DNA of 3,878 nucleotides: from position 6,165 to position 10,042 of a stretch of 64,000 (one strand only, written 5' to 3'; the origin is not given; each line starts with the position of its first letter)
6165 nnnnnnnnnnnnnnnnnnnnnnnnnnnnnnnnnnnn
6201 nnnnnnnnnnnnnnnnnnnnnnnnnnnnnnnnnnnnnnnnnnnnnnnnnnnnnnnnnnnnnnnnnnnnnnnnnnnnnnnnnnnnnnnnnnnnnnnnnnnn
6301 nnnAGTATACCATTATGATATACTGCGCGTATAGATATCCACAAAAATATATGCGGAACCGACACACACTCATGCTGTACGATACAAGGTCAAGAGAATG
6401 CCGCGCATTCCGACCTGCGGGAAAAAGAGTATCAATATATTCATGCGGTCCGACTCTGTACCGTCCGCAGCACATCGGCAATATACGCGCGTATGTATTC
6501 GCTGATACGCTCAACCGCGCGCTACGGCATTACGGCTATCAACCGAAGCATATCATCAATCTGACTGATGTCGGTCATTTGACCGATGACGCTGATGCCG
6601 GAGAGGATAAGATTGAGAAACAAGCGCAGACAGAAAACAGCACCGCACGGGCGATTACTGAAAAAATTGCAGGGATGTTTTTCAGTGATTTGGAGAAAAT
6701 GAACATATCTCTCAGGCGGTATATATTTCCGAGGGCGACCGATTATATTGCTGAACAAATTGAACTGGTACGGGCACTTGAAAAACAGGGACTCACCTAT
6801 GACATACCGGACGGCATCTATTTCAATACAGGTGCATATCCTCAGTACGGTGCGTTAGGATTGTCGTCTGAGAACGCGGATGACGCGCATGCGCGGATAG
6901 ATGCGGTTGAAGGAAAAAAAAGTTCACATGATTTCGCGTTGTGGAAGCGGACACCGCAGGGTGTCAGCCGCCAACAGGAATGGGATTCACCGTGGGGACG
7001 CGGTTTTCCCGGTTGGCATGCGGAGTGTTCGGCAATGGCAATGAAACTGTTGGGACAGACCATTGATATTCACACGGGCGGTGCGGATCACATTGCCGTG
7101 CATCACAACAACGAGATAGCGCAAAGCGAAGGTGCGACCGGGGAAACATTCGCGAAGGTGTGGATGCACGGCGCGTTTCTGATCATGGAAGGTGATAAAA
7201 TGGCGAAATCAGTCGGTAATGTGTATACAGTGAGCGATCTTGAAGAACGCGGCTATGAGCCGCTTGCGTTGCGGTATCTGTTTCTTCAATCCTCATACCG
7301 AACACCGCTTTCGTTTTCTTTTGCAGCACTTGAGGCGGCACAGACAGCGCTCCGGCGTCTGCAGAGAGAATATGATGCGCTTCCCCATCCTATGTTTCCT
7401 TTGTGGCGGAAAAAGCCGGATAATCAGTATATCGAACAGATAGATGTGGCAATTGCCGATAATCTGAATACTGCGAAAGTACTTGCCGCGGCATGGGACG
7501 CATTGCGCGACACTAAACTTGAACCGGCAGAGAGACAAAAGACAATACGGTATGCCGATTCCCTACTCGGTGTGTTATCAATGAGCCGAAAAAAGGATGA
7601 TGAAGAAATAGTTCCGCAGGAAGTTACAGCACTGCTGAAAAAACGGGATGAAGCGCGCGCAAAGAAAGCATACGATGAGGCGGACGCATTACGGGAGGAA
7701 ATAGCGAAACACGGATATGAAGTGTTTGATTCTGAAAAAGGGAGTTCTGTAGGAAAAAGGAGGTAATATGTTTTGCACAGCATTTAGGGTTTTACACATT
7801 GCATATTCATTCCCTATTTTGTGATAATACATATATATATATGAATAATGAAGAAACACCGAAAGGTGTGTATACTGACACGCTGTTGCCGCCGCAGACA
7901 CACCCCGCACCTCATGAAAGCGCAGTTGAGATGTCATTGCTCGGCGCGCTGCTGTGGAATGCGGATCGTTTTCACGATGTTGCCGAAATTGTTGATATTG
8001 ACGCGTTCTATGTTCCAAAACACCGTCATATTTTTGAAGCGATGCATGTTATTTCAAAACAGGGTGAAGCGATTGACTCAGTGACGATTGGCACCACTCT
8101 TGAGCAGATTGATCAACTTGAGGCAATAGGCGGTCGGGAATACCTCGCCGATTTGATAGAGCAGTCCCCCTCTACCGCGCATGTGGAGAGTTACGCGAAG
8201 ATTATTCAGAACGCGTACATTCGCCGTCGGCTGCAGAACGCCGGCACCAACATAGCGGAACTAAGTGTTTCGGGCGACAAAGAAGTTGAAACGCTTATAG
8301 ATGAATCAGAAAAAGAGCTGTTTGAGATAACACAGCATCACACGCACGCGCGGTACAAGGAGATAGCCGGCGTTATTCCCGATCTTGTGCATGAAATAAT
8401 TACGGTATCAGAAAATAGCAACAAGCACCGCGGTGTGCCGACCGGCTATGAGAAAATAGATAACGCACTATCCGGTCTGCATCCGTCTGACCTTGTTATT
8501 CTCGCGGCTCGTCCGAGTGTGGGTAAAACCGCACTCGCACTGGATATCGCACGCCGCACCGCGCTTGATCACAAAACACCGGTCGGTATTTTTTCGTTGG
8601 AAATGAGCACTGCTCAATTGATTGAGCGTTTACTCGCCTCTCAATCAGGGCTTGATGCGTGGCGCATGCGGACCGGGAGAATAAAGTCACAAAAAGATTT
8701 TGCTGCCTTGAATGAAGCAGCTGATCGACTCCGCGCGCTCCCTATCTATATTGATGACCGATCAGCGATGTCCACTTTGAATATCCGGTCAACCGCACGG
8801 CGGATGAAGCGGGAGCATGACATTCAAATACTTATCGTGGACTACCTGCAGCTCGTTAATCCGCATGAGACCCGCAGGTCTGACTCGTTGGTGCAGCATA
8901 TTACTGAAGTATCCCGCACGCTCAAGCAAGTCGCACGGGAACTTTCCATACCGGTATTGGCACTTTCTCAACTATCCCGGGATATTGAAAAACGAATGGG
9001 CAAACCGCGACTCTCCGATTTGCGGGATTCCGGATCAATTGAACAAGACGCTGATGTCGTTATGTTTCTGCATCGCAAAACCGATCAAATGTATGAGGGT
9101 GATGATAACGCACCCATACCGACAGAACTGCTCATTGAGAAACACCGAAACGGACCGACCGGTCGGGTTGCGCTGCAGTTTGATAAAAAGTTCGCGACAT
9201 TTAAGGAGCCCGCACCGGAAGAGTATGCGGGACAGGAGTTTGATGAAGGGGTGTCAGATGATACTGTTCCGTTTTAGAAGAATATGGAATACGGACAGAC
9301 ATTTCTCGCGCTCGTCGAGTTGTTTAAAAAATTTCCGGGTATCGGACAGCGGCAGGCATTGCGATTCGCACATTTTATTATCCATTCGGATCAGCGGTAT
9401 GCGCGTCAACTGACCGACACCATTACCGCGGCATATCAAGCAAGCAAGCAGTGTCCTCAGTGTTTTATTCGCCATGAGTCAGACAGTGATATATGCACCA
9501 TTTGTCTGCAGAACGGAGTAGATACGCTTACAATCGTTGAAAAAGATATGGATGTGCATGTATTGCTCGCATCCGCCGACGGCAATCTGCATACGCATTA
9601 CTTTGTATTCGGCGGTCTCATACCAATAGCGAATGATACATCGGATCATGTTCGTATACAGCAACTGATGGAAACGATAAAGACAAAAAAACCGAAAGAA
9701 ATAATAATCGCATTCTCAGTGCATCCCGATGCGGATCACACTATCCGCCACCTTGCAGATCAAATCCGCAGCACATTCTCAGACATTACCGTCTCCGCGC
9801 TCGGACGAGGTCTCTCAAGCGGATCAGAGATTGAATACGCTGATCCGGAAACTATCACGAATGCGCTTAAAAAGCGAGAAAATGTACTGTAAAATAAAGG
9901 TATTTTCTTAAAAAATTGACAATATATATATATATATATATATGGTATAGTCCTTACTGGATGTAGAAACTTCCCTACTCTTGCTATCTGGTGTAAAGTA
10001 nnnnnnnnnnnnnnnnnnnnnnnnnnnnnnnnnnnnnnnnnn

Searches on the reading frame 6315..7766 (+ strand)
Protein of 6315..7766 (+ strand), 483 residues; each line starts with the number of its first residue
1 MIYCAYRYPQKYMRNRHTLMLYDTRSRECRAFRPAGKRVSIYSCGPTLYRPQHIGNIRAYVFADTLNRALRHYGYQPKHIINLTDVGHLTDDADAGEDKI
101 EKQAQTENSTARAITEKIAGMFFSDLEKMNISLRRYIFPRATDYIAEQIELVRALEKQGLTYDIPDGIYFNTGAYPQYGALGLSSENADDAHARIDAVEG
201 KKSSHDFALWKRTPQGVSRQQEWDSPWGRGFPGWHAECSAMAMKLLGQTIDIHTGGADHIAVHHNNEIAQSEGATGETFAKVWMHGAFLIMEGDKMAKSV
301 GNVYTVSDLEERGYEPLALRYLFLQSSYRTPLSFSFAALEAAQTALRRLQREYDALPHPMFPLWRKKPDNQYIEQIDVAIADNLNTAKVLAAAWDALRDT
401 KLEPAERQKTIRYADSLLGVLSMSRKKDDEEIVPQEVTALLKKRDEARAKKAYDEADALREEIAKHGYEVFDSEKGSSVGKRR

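Call 22: search_protein_families(library=pfam, proteins=[window:6315-7766:+], max_evalue=0.0001)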
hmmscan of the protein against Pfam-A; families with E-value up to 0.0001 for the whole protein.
window:6315-7766:+ (483 aa): 4 families
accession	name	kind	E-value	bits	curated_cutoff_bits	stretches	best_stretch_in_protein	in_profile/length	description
PF01406.26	tRNA-synt_1e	-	1.9e-84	284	27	1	37-343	8-300/301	tRNA synthetases class I (C) catalytic domain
PF09334.17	tRNA-synt_1g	-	3.1e-11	43.1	20.1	1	51-162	13-114/391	tRNA synthetases class I (M)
PF23493.1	CysS_C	-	6.6e-10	39.4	23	1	434-475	5-46/51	Cysteinyl-tRNA ligase anticodon binding domain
PF01921.24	tRNA-synt_1f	-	6.8e-08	32.3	27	0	247-354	232-340/360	tRNA synthetases class I (K)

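Call 37: find_homologous_proteins(query=window:6315-7766:+, max_evalue=1e-60)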
Query window:6315-7766:+ (483 aa): 7996 proteins with E <= 1e-60 among 8000 candidates; the best 120 are listed.
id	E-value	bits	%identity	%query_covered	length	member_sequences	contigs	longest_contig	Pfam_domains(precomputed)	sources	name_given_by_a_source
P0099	0.0e+0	1060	100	96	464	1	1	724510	PF09334.18,PF01406.26,PF23493.2,PF01921.25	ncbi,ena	-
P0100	1.2e-203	695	65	96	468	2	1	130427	PF09334.18,PF01406.26,PF23493.2,PF01921.25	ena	-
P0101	8.0e-200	683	65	95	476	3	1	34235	PF09334.18,PF01406.26,PF23493.2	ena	-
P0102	1.5e-199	682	62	98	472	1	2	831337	PF09334.18,PF01406.26,PF23493.2,PF01921.25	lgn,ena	-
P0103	1.3e-198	679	64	96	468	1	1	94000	PF09334.18,PF01406.26,PF23493.2,PF01921.25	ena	-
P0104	7.1e-198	676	63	96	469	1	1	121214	PF09334.18,PF01406.26,PF23493.2,PF01921.25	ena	-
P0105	1.1e-196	672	65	96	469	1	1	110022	PF09334.18,PF01406.26,PF23493.2,PF01921.25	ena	-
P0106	1.4e-195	669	62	96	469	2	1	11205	PF09334.18,PF01406.26,PF23493.2,PF01921.25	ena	-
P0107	2.7e-195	668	64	96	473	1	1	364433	PF09334.18,PF01406.26,PF23493.2,PF01921.25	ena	-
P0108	4.5e-195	667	61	97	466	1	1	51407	PF09334.18,PF01406.26,PF23493.2,PF01921.25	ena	-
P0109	1.3e-194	666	63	95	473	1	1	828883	PF09334.18,PF01406.26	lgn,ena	-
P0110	2.6e-193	661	62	96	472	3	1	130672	PF09334.18,PF01406.26,PF23493.2,PF01921.25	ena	-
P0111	3.4e-193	661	63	95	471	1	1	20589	PF09334.18,PF01406.26,PF23493.2,PF01921.25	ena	-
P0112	3.2e-192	658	62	96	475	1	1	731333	PF09334.18,PF01406.26,PF23493.2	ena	-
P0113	1.3e-191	656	63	96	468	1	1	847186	PF09334.18,PF01406.26,PF23493.2,PF01921.25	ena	-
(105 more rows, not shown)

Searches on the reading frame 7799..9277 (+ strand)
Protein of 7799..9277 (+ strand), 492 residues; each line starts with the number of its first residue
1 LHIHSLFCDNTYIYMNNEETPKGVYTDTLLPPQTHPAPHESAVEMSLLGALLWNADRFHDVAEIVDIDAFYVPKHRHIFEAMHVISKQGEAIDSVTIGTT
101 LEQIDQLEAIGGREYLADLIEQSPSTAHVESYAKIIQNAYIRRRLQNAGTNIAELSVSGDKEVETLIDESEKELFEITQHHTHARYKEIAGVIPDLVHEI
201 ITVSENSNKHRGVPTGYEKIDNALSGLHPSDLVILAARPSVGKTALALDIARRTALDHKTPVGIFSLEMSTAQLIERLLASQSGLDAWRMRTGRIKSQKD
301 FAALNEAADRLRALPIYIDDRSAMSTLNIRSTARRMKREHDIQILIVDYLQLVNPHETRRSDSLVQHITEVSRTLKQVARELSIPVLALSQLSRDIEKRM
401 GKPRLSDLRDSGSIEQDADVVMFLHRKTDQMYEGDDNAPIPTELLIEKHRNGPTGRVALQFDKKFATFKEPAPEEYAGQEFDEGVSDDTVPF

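Call 22: search_protein_families(library=pfam, proteins=[window:7799-9277:+], max_evalue=0.0001)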
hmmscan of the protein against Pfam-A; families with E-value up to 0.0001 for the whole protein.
window:7799-9277:+ (492 aa): 3 families
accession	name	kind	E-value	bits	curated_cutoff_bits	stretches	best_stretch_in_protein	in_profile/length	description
PF03796.21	DnaB_C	-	2.1e-94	316.1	27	1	212-469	1-254/255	DnaB-like helicase C terminal domain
PF00772.26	DnaB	-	2.8e-29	101.6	23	1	38-137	3-102/103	DnaB-like helicase N terminal domain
PF13481.12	AAA_25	-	1.2e-09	38.6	27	1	225-391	27-189/195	AAA domain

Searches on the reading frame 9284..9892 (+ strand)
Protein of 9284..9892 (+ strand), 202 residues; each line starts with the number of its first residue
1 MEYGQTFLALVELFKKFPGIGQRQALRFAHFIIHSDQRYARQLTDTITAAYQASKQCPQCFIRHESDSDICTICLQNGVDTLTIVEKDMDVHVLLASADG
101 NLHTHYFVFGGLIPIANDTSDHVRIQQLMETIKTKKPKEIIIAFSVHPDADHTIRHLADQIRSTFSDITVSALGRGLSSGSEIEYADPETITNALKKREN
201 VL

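Call 22: search_protein_families(library=pfam, proteins=[window:9284-9892:+], max_evalue=0.0001)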
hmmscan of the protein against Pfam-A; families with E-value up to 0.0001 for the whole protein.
window:9284-9892:+ (202 aa): 2 families
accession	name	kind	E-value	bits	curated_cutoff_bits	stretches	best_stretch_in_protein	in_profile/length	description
PF21176.3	RecR_HhH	-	1.4e-08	34.9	27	1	9-50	3-44/45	RecR, helix-hairpin-helix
PF21175.2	RecR_C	-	4.2e-06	26.5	22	1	176-198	1-23/24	RecR, C-terminal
